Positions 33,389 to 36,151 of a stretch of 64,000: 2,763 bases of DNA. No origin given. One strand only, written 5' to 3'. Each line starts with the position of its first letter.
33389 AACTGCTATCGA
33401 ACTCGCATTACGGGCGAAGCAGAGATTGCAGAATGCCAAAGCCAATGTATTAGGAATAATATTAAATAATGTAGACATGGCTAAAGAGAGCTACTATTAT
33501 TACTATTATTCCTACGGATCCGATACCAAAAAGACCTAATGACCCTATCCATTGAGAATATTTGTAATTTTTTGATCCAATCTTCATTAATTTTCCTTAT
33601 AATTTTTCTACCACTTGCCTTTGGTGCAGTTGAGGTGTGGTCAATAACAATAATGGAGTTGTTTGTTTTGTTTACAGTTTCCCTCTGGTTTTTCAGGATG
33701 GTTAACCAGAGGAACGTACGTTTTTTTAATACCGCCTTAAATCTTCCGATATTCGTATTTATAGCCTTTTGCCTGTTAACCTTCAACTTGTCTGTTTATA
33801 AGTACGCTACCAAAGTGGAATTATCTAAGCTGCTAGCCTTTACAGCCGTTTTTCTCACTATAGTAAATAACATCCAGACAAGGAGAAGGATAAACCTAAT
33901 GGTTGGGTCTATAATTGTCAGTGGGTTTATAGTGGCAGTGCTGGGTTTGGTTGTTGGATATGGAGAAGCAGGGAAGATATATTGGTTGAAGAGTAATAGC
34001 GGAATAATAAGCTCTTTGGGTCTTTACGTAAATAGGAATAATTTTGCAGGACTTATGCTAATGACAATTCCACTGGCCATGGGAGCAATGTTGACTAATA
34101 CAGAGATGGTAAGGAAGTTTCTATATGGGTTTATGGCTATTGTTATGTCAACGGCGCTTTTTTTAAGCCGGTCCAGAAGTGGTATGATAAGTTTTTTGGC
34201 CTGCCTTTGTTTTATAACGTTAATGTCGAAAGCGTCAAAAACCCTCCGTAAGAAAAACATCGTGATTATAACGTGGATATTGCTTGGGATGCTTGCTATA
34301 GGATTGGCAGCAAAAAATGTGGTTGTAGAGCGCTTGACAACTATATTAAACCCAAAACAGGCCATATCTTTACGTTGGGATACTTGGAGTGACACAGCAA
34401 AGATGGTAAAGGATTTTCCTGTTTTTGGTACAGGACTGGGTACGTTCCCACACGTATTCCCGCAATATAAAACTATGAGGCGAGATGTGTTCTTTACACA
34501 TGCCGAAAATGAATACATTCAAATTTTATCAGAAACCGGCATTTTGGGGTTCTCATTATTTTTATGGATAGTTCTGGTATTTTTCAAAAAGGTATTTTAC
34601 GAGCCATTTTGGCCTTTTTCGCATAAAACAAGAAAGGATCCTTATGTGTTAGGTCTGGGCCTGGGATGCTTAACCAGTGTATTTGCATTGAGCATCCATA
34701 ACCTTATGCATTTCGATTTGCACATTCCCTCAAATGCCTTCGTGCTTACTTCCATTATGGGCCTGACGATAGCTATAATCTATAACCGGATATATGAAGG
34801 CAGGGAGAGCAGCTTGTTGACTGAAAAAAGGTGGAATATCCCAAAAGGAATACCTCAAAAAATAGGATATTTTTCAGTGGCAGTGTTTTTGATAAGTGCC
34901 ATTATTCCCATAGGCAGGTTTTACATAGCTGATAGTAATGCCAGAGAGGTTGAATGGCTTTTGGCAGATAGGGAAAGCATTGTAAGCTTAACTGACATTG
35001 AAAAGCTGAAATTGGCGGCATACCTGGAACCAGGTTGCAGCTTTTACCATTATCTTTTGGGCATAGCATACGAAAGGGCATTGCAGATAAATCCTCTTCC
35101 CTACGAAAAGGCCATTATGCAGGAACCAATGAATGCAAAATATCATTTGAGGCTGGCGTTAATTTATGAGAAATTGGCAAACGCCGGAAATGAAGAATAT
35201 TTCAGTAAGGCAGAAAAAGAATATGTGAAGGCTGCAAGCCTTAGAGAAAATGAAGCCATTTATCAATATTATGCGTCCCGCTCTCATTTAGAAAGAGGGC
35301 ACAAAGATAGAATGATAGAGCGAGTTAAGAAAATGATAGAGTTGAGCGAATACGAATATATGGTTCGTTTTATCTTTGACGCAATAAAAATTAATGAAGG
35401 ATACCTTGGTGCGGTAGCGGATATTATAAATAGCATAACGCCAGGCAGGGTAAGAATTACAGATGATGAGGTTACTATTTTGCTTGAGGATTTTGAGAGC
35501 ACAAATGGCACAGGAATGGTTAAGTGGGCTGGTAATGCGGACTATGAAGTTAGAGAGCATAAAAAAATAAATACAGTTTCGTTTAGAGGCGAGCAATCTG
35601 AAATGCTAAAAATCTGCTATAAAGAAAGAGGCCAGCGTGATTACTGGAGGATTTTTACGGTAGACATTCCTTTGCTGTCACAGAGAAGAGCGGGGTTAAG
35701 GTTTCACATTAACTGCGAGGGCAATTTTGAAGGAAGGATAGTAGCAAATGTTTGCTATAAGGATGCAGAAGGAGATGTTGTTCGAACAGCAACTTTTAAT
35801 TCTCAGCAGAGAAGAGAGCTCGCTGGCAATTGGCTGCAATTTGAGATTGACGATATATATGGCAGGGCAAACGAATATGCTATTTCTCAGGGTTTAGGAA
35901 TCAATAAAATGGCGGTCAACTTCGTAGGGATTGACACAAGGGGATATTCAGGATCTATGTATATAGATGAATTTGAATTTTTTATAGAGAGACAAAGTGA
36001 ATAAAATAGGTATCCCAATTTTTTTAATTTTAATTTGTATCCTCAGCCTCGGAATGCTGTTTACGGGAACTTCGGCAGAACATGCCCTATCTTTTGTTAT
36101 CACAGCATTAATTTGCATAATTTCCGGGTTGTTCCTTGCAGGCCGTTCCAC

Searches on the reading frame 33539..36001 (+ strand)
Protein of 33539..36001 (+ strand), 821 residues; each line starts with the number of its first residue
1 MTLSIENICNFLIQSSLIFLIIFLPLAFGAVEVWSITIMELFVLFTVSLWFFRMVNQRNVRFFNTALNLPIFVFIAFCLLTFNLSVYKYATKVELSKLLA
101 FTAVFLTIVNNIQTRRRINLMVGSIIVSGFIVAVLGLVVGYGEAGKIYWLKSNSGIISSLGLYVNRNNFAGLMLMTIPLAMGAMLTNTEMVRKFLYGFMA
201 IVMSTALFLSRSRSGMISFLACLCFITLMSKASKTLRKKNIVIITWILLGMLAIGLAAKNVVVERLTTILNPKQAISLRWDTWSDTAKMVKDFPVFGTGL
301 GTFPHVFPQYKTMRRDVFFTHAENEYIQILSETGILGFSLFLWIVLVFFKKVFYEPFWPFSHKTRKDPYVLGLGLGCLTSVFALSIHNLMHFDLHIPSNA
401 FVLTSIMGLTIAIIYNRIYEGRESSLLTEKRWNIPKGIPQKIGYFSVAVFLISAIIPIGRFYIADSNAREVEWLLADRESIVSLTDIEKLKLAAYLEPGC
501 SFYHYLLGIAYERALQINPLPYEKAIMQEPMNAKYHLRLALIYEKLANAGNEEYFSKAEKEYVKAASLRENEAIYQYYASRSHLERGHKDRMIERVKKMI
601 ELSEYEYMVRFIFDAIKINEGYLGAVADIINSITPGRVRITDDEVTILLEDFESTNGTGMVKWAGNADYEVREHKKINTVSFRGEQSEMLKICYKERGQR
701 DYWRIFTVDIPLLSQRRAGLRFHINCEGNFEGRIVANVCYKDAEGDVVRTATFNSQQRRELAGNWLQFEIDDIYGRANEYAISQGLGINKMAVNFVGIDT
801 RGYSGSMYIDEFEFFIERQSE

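Call 7: search_protein_families(library=pfam, proteins=[window:33539-36001:+], max_evalue=1)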
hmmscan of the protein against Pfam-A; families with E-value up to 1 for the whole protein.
window:33539-36001:+ (821 aa): 2 families
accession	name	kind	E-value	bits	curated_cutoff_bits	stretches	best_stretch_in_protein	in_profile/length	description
PF04932.20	Wzy_C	-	1.3e-23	83.8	31.7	1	199-342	2-149/149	O-Antigen ligase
PF13414.12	TPR_11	-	0.2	11.8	26.8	1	522-546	17-41/42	TPR repeat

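Call 19: find_homologous_proteins(query=window:33539-36001:+, max_evalue=0.001)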
Query window:33539-36001:+ (821 aa): 154 proteins with E <= 0.001 among 8000 candidates; the best 120 are listed.
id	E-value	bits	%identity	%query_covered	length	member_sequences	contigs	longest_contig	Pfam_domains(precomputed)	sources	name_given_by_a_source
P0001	0.0e+0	1848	100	100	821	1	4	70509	PF04932.21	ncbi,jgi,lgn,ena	-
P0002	0.0e+0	1147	100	62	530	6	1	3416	-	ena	-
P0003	9.8e-164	565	49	73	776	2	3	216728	PF13431.13,PF23914.2,PF13414.13,PF13428.13,PF14559.13,PF00515.35,PF12895.14,PF13424.13,PF21033.5,PF13432.13,PF13181.13,PF07719.24,PF04932.21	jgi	-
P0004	2.1e-65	239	30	72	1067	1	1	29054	PF13431.13,PF23914.2,PF13414.13,PF13176.13,PF13428.13,PF14559.13,PF00515.35,PF12895.14,PF21033.5,PF13432.13,PF07719.24,PF04932.21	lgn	-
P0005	2.3e-64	236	35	40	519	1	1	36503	PF04932.21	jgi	jgi:O-antigen ligase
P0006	5.3e-63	231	34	48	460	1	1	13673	PF04932.21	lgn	-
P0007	3.5e-62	229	36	42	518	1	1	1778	PF04932.21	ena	-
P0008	1.6e-60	223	30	58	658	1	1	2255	PF14559.13,PF13431.13,PF13414.13,PF00515.35,PF13424.13,PF13428.13,PF13181.13,PF07719.24,PF04932.21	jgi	-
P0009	2.4e-60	223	29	67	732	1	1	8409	PF04932.21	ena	-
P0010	7.8e-60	221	33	50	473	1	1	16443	PF04932.21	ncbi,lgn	ncbi:MAG: O-antigen ligase family protein [Nitrospirota bacterium]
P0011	3.0e-58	216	31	57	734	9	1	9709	PF04932.21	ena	-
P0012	4.2e-58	215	34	40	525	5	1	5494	PF04932.21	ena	-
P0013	2.3e-57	213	31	47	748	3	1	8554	PF00226.37,PF04932.21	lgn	-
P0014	6.9e-56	208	28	73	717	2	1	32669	PF04932.21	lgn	-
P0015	2.1e-52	196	34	40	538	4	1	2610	PF04932.21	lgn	-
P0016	1.1e-51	194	31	50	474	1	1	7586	PF04932.21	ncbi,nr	ncbi:MAG: O-antigen ligase family protein [Deltaproteobacteria bacterium]|nr:O-antigen ligase family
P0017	2.6e-51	193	27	57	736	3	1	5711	PF04932.21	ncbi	ncbi:MAG TPA: O-antigen ligase family protein [Candidatus Tripitaka sp. YC43]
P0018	7.3e-51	191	27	74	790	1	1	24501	PF13431.13,PF13414.13,PF13176.13,PF13428.13,PF14559.13,PF13371.13,PF00515.35,PF13424.13,PF13432.13,PF13429.13,PF13181.13,PF07719.24,PF13174.13,PF04932.21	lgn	-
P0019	9.2e-51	191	29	72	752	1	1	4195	PF14559.13,PF13431.13,PF23914.2,PF13414.13,PF13432.13,PF13428.13,PF13181.13,PF07719.24,PF04932.21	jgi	-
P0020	1.5e-50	190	30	67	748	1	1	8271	PF14559.13,PF13431.13,PF23914.2,PF13414.13,PF00515.35,PF13424.13,PF13432.13,PF13428.13,PF13181.13,PF07719.24,PF04932.21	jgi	jgi:O-antigen ligase/tetratricopeptide (TPR) repeat protein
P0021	2.1e-50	190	29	77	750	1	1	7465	PF13431.13,PF13414.13,PF00515.35,PF21033.5,PF13181.13,PF07719.24,PF04932.21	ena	-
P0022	2.5e-50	190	29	55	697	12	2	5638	PF04932.21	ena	-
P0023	9.0e-50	188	27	69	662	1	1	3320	PF13414.13,PF04932.21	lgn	-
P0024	2.5e-46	176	31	52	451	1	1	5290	PF04932.21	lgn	-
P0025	1.7e-45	174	32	48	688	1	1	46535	PF13428.13,PF07719.24,PF04932.21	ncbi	-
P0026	9.3e-45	171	30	48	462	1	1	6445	PF04932.21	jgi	jgi:O-antigen ligase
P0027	4.0e-44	169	28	69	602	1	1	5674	PF04932.21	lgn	-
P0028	1.1e-42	164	32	40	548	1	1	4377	PF04932.21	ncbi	-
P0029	2.6e-41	160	32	46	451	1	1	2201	PF04932.21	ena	-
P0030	4.1e-41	159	27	50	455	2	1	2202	PF04932.21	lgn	-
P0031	6.2e-41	159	30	48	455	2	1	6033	PF04932.21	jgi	jgi:O-antigen ligase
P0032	9.6e-41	158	31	48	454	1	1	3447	PF04932.21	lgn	-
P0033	2.0e-39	154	25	79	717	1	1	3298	PF04932.21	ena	-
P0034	2.3e-37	147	31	48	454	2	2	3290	PF04932.21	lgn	-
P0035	2.9e-37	146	26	56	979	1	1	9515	PF13431.13,PF23914.2,PF13414.13,PF13176.13,PF13428.13,PF14559.13,PF00515.35,PF13424.13,PF13432.13,PF13181.13,PF07719.24,PF13174.13,PF04932.21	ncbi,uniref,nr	ncbi:O-antigen ligase family protein [Candidatus Entotheonella palauensis]|uniref:O-antigen ligase f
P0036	1.4e-36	144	28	51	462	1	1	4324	PF04932.21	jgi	jgi:O-antigen ligase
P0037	4.9e-36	142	32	41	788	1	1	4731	PF04932.21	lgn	-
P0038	5.4e-36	142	30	39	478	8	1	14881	PF04932.21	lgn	-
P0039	2.5e-35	140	31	47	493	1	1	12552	PF04932.21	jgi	jgi:O-antigen ligase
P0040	8.1e-35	138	25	64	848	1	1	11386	PF04932.21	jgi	jgi:O-antigen ligase/tetratricopeptide (TPR) repeat protein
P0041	1.4e-34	137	29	46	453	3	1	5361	PF04932.21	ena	-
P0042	7.9e-34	135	27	48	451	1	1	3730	PF04932.21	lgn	-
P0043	2.8e-32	130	29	51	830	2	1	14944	PF13176.13,PF13428.13,PF07719.24,PF04932.21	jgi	jgi:O-antigen ligase/tetratricopeptide (TPR) repeat protein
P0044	3.0e-32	130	25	64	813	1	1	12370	PF13428.13,PF04932.21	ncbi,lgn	-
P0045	3.5e-32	130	27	54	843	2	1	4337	PF00515.35,PF07719.24,PF04932.21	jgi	jgi:tetratricopeptide (TPR) repeat protein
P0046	4.2e-32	129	32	40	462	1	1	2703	PF04932.21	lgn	-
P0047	8.1e-32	128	29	48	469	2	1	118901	PF04932.21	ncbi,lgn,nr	ncbi:MAG: O-antigen ligase family protein [Acidobacteria bacterium]|nr:O-antigen ligase family prote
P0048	1.1e-31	128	28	48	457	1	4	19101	PF04932.21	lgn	-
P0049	1.4e-31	128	27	63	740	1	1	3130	PF04932.21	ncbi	ncbi:O-antigen ligase family protein, partial [Planctomycetota bacterium]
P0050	2.2e-31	127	28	48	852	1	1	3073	PF14559.13,PF00515.35,PF13432.13,PF07719.24,PF04932.21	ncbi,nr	ncbi:MAG: tetratricopeptide repeat protein [Planctomycetes bacterium]|nr:tetratricopeptide repeat pr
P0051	2.2e-31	127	27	49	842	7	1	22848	PF13432.13,PF07719.24,PF04932.21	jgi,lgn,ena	jgi:tetratricopeptide (TPR) repeat protein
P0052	2.4e-31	127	27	48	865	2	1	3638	PF14559.13,PF13428.13,PF07719.24,PF04932.21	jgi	jgi:O-antigen ligase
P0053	2.7e-31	127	27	46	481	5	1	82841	PF04932.21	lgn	-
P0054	7.2e-31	125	26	61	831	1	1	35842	PF14559.13,PF24575.2,PF00515.35,PF13424.13,PF13428.13,PF07719.24,PF04932.21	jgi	-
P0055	7.6e-31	125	28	47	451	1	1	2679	PF04932.21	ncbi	-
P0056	8.0e-31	125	27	53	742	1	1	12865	PF23914.2,PF13432.13,PF04932.21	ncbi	-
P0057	9.8e-31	125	30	48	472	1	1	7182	PF04932.21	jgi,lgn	-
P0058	1.1e-30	125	26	49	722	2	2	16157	PF04932.21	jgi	-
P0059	1.3e-30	124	28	47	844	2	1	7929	PF00515.35,PF07719.24,PF04932.21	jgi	jgi:O-antigen ligase/tetratricopeptide (TPR) repeat protein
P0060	1.6e-30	124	26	48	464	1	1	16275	PF04932.21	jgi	jgi:O-antigen ligase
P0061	2.1e-30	124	28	49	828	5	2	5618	PF13181.13,PF07719.24,PF04932.21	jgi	jgi:O-antigen ligase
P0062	2.4e-30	123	27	49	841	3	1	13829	PF04932.21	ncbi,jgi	-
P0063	3.8e-30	123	27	49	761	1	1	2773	PF04932.21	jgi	-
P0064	4.0e-30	123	27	56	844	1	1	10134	PF14559.13,PF00515.35,PF07719.24,PF04932.21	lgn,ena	-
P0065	4.0e-30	123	25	52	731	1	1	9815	PF04932.21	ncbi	-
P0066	7.8e-30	122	23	70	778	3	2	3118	PF04932.21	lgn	-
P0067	7.9e-30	122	30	48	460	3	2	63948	PF04932.21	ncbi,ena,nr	ncbi:MAG: O-antigen ligase family protein [Candidatus Dadabacteria bacterium]|nr:O-antigen ligase fa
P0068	8.1e-30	122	26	50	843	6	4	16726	PF13371.13,PF00515.35,PF13424.13,PF13181.13,PF04932.21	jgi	-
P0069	9.1e-30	122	28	48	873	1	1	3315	PF04932.21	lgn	-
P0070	3.8e-29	120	31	32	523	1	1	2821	PF04932.21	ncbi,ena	-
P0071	4.2e-29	119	25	60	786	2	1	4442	PF23914.2,PF13424.13,PF13432.13,PF13428.13,PF13181.13,PF07719.24,PF04932.21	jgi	-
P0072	5.3e-29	119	25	61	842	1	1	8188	PF23914.2,PF07719.24,PF04932.21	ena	-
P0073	5.5e-29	119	26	52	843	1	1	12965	PF00515.35,PF13176.13,PF04932.21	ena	-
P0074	5.9e-29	119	27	47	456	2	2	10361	PF04932.21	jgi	jgi:O-antigen ligase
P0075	8.3e-29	118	25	52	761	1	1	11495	PF04932.21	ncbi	ncbi:MAG: O-antigen ligase family protein [Phycisphaerae bacterium]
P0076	1.2e-28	118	28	49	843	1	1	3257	PF13414.13,PF07719.24,PF04932.21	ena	-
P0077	2.5e-28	117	29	27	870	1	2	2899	PF04932.21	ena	-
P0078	3.2e-28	116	25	49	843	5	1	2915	PF04932.21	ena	-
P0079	3.3e-28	116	26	52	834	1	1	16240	PF07719.24,PF04932.21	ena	-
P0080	3.5e-28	116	27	50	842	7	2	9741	PF13414.13,PF00515.35,PF13181.13,PF07719.24,PF04932.21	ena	-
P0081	3.6e-28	116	26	49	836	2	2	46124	PF00515.35,PF07719.24,PF04932.21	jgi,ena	-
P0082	3.8e-28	116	29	51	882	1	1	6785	PF04932.21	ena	-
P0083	3.8e-28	116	22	53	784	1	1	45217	PF14559.13,PF13431.13,PF13414.13,PF13371.13,PF13432.13,PF13428.13,PF04932.21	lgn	-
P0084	3.9e-28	116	27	49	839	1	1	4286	PF13371.13,PF00515.35,PF13432.13,PF13181.13,PF07719.24,PF04932.21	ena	-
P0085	7.1e-28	115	26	49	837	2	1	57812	PF14559.13,PF13432.13,PF07719.24,PF04932.21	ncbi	-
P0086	9.0e-28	115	27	49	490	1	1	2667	PF04932.21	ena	-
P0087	9.0e-28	115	25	50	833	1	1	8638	PF04932.21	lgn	-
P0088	1.2e-27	115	25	64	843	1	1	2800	PF07719.24,PF04932.21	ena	-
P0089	1.8e-27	114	28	49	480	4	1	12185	PF04932.21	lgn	-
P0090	2.0e-27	114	26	56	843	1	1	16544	PF00515.35,PF13432.13,PF13428.13,PF07719.24,PF04932.21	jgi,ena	-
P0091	2.5e-27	114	28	49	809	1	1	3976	PF04932.21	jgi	jgi:O-antigen ligase/tetratricopeptide (TPR) repeat protein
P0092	3.6e-27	113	26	54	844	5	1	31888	PF00515.35,PF13176.13,PF07719.24,PF04932.21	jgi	-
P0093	1.2e-26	111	28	48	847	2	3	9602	PF07719.24,PF04932.21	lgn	-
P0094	1.9e-26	111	25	49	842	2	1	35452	PF04932.21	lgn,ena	-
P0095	2.4e-26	110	25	51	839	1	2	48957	PF00515.35,PF13424.13,PF13176.13,PF04932.21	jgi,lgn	jgi:O-antigen ligase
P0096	4.0e-26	110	26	49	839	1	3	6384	PF13176.13,PF13432.13,PF04932.21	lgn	-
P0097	5.1e-26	109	27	50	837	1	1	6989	PF24575.2,PF07719.24,PF04932.21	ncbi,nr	ncbi:MAG: O-antigen ligase family protein [Planctomycetota bacterium]|nr:O-antigen ligase family pro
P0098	7.3e-26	109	27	48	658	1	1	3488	PF04932.21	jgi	-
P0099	2.4e-25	107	32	26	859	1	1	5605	PF13414.13,PF13432.13,PF13428.13,PF07719.24,PF04932.21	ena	-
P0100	2.4e-25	107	26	51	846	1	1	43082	PF00515.35,PF13181.13,PF07719.24,PF04932.21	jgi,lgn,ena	-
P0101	2.5e-25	107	28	45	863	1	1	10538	PF14559.13,PF13428.13,PF04932.21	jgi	jgi:O-antigen ligase/tetratricopeptide (TPR) repeat protein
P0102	3.0e-25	107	25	50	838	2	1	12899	PF13414.13,PF00515.35,PF13432.13,PF13181.13,PF07719.24,PF04932.21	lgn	-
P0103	5.8e-25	106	29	40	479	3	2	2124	PF04932.21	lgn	-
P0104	1.8e-24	104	26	48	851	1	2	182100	PF14559.13,PF00515.35,PF13176.13,PF07719.24,PF04932.21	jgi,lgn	-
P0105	2.2e-24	104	27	38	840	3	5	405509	PF04932.21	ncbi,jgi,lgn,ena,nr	ncbi:MAG TPA: O-antigen ligase family protein [Planctomycetota bacterium]|nr:O-antigen ligase family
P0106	2.5e-24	104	28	46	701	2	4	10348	PF13414.13,PF13176.13,PF13428.13,PF13374.13,PF14559.13,PF26725.1,PF00515.35,PF12895.14,PF13424.13,PF21033.5,PF13432.13,PF13181.13,PF07719.24,PF13174.13,PF04932.21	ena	-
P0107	3.3e-24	103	28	37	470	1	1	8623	PF04932.21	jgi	jgi:putative inorganic carbon (HCO3(-)) transporter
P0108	3.4e-24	103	23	65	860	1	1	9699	PF14559.13,PF13414.13,PF13424.13,PF13432.13,PF07719.24,PF04932.21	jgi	-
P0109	1.1e-23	101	26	51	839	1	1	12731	PF13414.13,PF00515.35,PF07719.24,PF04932.21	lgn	-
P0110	1.6e-23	101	30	28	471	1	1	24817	PF04932.21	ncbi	-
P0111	1.8e-23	101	27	42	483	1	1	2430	PF04932.21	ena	-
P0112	2.9e-23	100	26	49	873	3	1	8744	PF04932.21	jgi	jgi:O-antigen ligase/tetratricopeptide (TPR) repeat protein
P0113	3.6e-23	100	29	30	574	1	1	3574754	PF04932.21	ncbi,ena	-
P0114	4.7e-23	99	29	40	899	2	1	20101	PF13431.13,PF13414.13,PF13176.13,PF13428.13,PF13374.13,PF14559.13,PF00515.35,PF12895.14,PF13424.13,PF21033.5,PF13432.13,PF13181.13,PF07719.24,PF04932.21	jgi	-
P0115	6.0e-23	99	23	75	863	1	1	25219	PF00515.35,PF13432.13,PF07719.24,PF04932.21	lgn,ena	-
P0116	2.1e-22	97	27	41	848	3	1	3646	PF24575.2,PF04932.21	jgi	-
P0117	1.6e-21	94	26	41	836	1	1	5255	PF14559.13,PF04932.21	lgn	-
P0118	2.6e-21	94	30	39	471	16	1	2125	PF04932.21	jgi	jgi:hypothetical protein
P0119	2.6e-21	94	24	65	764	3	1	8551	PF14559.13,PF13431.13,PF21033.5,PF13181.13,PF04932.21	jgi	-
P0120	3.8e-21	93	23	65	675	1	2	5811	PF14559.13,PF13431.13,PF00515.35,PF13424.13,PF13176.13,PF21033.5,PF13428.13,PF13181.13,PF07719.24,PF04932.21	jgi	-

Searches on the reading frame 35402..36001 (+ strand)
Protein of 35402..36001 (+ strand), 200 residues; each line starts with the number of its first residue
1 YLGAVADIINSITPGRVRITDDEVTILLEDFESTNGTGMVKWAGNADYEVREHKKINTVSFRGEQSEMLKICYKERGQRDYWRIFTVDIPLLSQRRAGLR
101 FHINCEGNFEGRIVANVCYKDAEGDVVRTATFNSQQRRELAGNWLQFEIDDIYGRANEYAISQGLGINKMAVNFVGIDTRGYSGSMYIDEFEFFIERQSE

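Call 37: search_protein_families(library=pfam, proteins=[window:35402-36001:+], max_evalue=10)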
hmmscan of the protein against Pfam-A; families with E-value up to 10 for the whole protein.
window:35402-36001:+ (200 aa): 0 families

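Call 41: predict_structure(protein=window:35402-36001:+)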
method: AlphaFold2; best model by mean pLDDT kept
length: 200 residues; sequences in the alignment: 1
mean_pLDDT: 47.9   pTM: 0.43
mean pLDDT of the five models: 47.9, 47.9, 47.4, 43.4, 39.3
residues with pLDDT >= 90: 0; 70-90: 0; 50-70: 98; < 50: 102
segments of 3 or more residues with pLDDT < 50: 1-86, 179-183, 197-200
pLDDT, mean of each block of 10 residues (from residue 1): 24 37 41 38 39 36 38 40 47 54 58 63 64 61 59 57 52 50 51 49
secondary structure, 60 per line:
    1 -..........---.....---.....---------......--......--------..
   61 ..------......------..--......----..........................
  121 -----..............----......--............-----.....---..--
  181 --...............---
elements in order: H2-11 E15-19 E23-27 E37-42 E45-50 E59-62 E69-74 E85-90 E95-120 E126-139 E144-149 H152-163 E169-173 E183-197

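Call 42: search_solved_structures(query=window:35402-36001:+, max_evalue=10)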
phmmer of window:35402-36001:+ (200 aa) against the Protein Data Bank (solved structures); distinct sequences matched with E-value up to 10: 1.
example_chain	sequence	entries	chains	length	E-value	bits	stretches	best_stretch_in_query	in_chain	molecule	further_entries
7qce_A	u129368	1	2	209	0.58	12.9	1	71-126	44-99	VIN3 (Protein VERNALIZATION INSENSITIVE 3)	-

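Call 47: fold_search(model_id=the predicted structure, library=pdb)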
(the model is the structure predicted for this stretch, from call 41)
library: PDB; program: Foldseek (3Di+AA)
matches with E <= 10: 1602; with E <= 0.001: 7
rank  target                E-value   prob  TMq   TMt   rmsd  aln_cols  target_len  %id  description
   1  4yci_B                3.2e-04  0.99  0.26  0.28  19.0       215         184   12  non-latent pro-bone morphogenetic protein 9 (released 2015-03-04)
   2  7xyc_A                3.7e-04  1.00  0.28  0.12  11.4       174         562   11  CryoEM structure of Klebsiella phage Kp7 type II tail fiber gp52 in vitro (released 2023-06-07)
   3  9cyn_B                4.3e-04  0.98  0.26  0.26  13.1       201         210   13  Flagellar filament sheath protein FlaA1 (released 2026-03-18)
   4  9cyn_C                6.1e-04  0.99  0.29  0.27  11.7       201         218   13  Flagellar filament sheath protein FlaA1 (released 2026-03-18)
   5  2c26                  7.1e-04  0.94  0.26  0.22  20.1       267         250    8  Structural basis for the promiscuous specificity of the carbohydrate- binding modules from the beta-sandwich super famil (released 2005-10-18)
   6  4ycg_A                8.2e-04  0.84  0.21  0.22  19.7       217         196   12  Pro-bone morphogenetic protein 9 (released 2015-03-04)
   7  2e32_A                9.1e-04  1.00  0.40  0.35   8.6       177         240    9  Structural basis for selection of glycosylated substrate by SCFFbs1 ubiquitin ligase (released 2007-03-20)
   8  2e31_A                1.1e-03  1.00  0.37  0.31   9.2       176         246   11  Structural basis for selection of glycosylated substrate by SCFFbs1 ubiquitin ligase (released 2007-03-20)
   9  4yci_A                1.1e-03  0.97  0.27  0.27  18.7       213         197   11  non-latent pro-bone morphogenetic protein 9 (released 2015-03-04)
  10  4ycg_B                1.2e-03  0.91  0.23  0.24  19.4       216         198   12  Pro-bone morphogenetic protein 9 (released 2015-03-04)
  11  4xuo_A                1.7e-03  1.00  0.36  0.44   8.3       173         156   11  Structure of the CBM22-1 xylan-binding domain from Paenibacillus barcinonensis Xyn10C (released 2015-06-03)
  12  9buv                  2.0e-03  1.00  0.29  0.12   6.7       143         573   16  Crystal structure of Cry1Fa R226Q (released 2024-05-29)
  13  8hhv_A                2.0e-03  0.97  0.25  0.13  10.0       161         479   12  endo-alpha-D-arabinanase EndoMA1 from Microbacterium arabinogalactanolyticum (released 2023-08-16)
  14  7vrp_J                2.0e-03  0.96  0.30  0.16  18.8       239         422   10  Structure of infectious bursal disease virus Gx strain (released 2022-03-30)
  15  8xmz_A                2.1e-03  0.99  0.29  0.37  10.9       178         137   11  Crystal structure of a novel porphyran-binding carbohydrate binding module (released 2024-01-17)
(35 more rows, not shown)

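Call 57: find_related_loci(query=window:35402-36001:+, collection=genome_contigs, flank=6000)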
Query window:35402-36001:+ (200 aa) in genome_contigs; peptide patterns used: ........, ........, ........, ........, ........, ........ (x = any residue, [..] = any of these).
81 stretches matched a pattern, but none encodes a relative of the query by tblastn (E <= 1e-3).

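Call 58: find_related_loci(query=window:35402-36001:+, collection=metagenome_contigs, flank=6000)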
Query window:35402-36001:+ (200 aa) in metagenome_contigs; peptide patterns used: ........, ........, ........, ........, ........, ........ (x = any residue, [..] = any of these).
97 stretches matched a pattern, but none encodes a relative of the query by tblastn (E <= 1e-3).
